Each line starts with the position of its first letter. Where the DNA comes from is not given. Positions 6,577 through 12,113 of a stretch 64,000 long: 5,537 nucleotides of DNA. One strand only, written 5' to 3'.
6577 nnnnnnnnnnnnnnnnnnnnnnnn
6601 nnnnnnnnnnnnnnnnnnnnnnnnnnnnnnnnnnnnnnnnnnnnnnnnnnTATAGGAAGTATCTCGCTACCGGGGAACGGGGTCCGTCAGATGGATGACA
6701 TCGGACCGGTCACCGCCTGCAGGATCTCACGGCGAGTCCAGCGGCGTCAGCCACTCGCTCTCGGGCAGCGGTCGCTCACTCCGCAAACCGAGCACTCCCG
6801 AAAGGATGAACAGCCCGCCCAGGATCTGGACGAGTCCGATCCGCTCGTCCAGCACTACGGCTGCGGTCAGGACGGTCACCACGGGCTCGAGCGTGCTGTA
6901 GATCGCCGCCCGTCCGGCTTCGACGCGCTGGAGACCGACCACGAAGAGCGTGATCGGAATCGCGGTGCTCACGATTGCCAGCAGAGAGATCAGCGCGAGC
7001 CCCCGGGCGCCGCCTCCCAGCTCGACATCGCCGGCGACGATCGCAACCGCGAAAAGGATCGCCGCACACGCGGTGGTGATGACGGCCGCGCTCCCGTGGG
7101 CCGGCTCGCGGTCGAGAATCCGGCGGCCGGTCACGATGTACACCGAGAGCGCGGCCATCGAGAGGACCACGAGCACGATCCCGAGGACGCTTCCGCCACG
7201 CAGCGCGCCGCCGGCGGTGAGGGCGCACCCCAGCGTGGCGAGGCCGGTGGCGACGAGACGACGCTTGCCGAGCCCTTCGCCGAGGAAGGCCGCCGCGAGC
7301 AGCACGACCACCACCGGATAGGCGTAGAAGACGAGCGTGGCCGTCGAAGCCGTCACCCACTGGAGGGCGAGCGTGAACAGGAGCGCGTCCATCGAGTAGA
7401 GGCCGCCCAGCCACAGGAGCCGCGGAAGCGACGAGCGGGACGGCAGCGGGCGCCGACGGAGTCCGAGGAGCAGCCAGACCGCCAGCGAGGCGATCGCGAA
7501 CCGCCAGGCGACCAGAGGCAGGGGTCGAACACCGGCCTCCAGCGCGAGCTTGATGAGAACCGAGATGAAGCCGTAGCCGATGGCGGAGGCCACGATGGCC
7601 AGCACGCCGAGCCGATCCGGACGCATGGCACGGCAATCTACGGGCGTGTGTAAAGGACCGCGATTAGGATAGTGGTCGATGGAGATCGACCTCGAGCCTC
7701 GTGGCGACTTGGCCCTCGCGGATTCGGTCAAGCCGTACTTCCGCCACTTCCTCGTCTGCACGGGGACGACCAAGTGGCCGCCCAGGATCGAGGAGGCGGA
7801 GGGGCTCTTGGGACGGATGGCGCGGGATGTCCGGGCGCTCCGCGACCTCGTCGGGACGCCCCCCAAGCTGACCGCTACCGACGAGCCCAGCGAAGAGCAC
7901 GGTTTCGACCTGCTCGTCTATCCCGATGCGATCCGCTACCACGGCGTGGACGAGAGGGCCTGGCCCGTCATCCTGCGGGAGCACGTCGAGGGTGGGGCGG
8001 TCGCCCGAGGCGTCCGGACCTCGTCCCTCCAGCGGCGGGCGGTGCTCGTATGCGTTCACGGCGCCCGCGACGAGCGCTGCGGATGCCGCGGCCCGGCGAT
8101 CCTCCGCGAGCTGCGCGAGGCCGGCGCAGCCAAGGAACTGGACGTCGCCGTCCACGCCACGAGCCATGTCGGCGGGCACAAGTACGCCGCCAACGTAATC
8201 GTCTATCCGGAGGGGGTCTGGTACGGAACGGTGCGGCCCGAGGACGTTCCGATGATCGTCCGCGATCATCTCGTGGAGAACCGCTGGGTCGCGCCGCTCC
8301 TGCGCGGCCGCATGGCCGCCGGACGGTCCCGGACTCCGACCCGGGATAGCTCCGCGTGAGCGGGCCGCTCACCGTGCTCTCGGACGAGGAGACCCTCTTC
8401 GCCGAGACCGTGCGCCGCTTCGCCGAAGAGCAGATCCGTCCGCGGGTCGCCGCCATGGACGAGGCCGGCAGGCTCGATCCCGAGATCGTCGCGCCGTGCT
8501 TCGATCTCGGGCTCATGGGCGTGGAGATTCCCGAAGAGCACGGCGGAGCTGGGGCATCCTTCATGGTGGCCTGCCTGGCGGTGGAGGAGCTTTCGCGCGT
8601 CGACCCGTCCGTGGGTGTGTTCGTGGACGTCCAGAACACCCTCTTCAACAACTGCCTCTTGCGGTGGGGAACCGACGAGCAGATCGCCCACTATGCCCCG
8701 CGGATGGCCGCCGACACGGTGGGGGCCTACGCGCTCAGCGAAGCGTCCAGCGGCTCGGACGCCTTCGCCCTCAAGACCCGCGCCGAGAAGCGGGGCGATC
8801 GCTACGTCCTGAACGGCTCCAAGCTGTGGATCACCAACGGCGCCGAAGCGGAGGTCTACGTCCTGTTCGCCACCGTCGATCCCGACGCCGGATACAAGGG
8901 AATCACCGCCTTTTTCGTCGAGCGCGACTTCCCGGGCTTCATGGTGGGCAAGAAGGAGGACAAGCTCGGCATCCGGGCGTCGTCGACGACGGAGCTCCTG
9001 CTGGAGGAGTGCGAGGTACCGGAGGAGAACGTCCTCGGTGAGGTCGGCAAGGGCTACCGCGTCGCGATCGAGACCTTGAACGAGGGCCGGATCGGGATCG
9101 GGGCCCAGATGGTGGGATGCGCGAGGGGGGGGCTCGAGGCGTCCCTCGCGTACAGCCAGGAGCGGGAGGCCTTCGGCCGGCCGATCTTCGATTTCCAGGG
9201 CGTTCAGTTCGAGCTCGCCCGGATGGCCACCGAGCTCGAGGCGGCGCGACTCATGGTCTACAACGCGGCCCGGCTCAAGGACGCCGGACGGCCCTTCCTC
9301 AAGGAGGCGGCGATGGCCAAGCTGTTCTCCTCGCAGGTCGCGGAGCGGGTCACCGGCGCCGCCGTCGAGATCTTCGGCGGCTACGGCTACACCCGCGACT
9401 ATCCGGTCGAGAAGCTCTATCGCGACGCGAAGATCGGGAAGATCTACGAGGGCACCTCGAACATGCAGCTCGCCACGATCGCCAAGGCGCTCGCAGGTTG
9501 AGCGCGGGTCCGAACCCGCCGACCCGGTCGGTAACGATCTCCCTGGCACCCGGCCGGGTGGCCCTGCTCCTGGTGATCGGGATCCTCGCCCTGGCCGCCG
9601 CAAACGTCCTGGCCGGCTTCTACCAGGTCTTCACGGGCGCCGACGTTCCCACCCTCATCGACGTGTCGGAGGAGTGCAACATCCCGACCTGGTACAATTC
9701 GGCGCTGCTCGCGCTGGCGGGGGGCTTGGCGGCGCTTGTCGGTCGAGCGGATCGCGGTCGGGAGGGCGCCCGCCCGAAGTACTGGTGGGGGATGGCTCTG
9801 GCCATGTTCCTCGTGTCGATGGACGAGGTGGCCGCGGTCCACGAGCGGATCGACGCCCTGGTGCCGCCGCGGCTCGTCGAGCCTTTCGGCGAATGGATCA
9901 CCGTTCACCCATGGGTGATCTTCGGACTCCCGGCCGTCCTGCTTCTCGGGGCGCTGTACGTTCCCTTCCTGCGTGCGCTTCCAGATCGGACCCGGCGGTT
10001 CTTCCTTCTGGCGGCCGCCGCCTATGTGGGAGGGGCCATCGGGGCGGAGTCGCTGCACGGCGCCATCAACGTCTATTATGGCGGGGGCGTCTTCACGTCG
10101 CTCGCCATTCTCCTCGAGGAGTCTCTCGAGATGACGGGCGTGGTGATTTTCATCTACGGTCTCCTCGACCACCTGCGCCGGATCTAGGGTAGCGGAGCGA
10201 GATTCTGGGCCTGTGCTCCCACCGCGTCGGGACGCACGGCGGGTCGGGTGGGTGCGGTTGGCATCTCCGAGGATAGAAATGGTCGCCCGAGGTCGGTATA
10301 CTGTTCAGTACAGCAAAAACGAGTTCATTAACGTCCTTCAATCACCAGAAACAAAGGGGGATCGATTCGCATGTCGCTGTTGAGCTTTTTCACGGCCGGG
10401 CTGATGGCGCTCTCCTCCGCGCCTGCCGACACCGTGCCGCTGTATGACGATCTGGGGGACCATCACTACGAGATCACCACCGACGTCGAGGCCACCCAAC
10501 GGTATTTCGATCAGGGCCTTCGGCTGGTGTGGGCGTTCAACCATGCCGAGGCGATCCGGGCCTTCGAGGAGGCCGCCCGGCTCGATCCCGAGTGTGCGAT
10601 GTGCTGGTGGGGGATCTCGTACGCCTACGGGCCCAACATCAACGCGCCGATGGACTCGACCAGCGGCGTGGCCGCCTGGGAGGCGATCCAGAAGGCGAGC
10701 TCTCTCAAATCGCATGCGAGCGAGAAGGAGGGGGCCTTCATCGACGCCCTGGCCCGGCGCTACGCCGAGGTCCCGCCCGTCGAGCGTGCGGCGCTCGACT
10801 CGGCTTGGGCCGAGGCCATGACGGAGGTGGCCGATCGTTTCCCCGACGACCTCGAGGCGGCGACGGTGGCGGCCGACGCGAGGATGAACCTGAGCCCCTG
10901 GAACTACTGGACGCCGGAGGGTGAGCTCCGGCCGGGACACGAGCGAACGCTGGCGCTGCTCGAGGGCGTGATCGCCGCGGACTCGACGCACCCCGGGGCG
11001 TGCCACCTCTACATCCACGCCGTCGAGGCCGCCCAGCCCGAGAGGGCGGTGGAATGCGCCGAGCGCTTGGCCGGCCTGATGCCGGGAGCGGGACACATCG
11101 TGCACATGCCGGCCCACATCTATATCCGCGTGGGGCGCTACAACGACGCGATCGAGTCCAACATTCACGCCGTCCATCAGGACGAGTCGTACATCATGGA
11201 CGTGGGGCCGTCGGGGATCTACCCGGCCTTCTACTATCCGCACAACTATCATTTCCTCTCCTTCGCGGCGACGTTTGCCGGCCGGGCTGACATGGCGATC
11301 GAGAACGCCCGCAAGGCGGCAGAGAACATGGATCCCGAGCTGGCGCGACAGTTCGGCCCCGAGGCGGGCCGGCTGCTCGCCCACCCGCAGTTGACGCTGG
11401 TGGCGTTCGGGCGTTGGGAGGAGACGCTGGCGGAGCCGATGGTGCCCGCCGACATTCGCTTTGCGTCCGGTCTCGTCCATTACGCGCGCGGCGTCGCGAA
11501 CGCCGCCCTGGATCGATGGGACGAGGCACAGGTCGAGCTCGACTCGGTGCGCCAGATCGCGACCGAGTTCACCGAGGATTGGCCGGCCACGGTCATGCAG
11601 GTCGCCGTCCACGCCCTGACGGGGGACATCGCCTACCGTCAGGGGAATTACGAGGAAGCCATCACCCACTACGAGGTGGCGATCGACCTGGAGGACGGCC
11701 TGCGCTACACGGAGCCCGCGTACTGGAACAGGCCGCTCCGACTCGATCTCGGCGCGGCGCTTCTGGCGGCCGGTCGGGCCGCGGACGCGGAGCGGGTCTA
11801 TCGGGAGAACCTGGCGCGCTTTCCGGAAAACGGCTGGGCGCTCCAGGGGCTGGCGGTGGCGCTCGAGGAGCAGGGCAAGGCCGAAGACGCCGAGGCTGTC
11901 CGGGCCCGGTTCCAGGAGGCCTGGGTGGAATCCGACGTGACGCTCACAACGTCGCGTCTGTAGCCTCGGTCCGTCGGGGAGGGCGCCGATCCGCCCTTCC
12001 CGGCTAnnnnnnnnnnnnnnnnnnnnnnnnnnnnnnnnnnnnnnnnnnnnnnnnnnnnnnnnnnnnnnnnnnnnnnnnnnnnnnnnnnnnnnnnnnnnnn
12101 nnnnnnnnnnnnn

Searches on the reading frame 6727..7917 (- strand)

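Call 28: search_protein_families(library=pfam, proteins=[window:6727-7917:-], max_evalue=0.0001)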
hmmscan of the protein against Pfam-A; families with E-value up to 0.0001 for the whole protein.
window:6727-7917:- (396 aa): 1 family
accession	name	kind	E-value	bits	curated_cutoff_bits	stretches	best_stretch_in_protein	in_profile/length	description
PF00892.27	EamA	-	1.8e-38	132.3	28.2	2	103-234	2-133/135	EamA-like transporter family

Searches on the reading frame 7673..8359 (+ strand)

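Call 28: search_protein_families(library=pfam, proteins=[window:7673-8359:+], max_evalue=0.0001)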
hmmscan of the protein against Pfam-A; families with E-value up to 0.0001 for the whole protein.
window:7673-8359:+ (228 aa): 1 family
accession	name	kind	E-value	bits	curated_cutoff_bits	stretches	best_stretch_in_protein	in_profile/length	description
PF06999.17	Suc_Fer-like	-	5.5e-41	141.2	34.9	1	15-212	1-191/191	Sucrase/ferredoxin-like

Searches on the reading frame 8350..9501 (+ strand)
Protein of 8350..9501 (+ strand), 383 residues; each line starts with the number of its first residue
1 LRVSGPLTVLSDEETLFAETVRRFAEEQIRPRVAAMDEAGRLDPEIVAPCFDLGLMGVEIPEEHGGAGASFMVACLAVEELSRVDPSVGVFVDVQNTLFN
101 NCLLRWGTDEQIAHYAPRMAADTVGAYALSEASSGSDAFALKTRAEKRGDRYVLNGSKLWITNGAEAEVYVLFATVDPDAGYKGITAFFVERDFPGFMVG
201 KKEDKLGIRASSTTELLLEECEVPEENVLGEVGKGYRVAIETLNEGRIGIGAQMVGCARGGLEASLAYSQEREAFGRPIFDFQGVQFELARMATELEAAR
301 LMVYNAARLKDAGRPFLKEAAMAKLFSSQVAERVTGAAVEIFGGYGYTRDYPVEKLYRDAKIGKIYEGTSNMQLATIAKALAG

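Call 28: search_protein_families(library=pfam, proteins=[window:8350-9501:+], max_evalue=0.0001)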
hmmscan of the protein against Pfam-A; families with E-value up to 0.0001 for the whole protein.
window:8350-9501:+ (383 aa): 4 families
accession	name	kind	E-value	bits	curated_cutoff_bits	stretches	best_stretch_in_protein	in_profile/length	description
PF00441.29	Acyl-CoA_dh_1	-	7.4e-55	185.7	22.4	1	233-381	1-149/150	Acyl-CoA dehydrogenase, C-terminal domain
PF02771.21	Acyl-CoA_dh_N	-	1.8e-33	115.7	22.9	1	11-121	1-111/113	Acyl-CoA dehydrogenase, N-terminal domain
PF08028.16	Acyl-CoA_dh_2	-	3.7e-25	89.2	22.7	1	248-370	1-133/134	Acyl-CoA dehydrogenase, C-terminal domain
PF02770.24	Acyl-CoA_dh_M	-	2.7e-22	79.2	33.3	1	126-221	1-97/97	Acyl-CoA dehydrogenase, middle domain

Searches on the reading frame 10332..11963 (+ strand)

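Call 28: search_protein_families(library=pfam, proteins=[window:10332-11963:+], max_evalue=0.0001)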
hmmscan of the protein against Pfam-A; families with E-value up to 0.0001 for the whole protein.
window:10332-11963:+ (543 aa): 9 families
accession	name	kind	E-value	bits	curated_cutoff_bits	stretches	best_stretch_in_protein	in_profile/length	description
PF07719.23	TPR_2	-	5.8e-15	54.6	27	1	426-454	3-31/34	Tetratricopeptide repeat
PF14559.12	TPR_19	-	2.5e-13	50.6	25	1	477-523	1-47/68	Tetratricopeptide repeat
PF13424.12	TPR_12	-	2.6e-10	40.8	30.1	1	385-452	8-73/77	Tetratricopeptide repeat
PF13432.12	TPR_16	-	6.6e-08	33.3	32.7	0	471-523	1-53/65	Tetratricopeptide repeat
PF00515.34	TPR_1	-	2.9e-07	30.5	27.8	0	431-453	8-30/34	Tetratricopeptide repeat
PF13414.12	TPR_11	-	7.4e-07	29.2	26.8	0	431-453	1-23/42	TPR repeat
PF13181.12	TPR_8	-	6.1e-06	26.4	25.7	0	431-453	8-30/34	Tetratricopeptide repeat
PF13428.12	TPR_14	-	5.2e-05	24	23.5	0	469-509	3-43/44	Tetratricopeptide repeat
PF13431.12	TPR_17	-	5.8e-05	23.5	24.4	0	494-521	6-33/34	Tetratricopeptide repeat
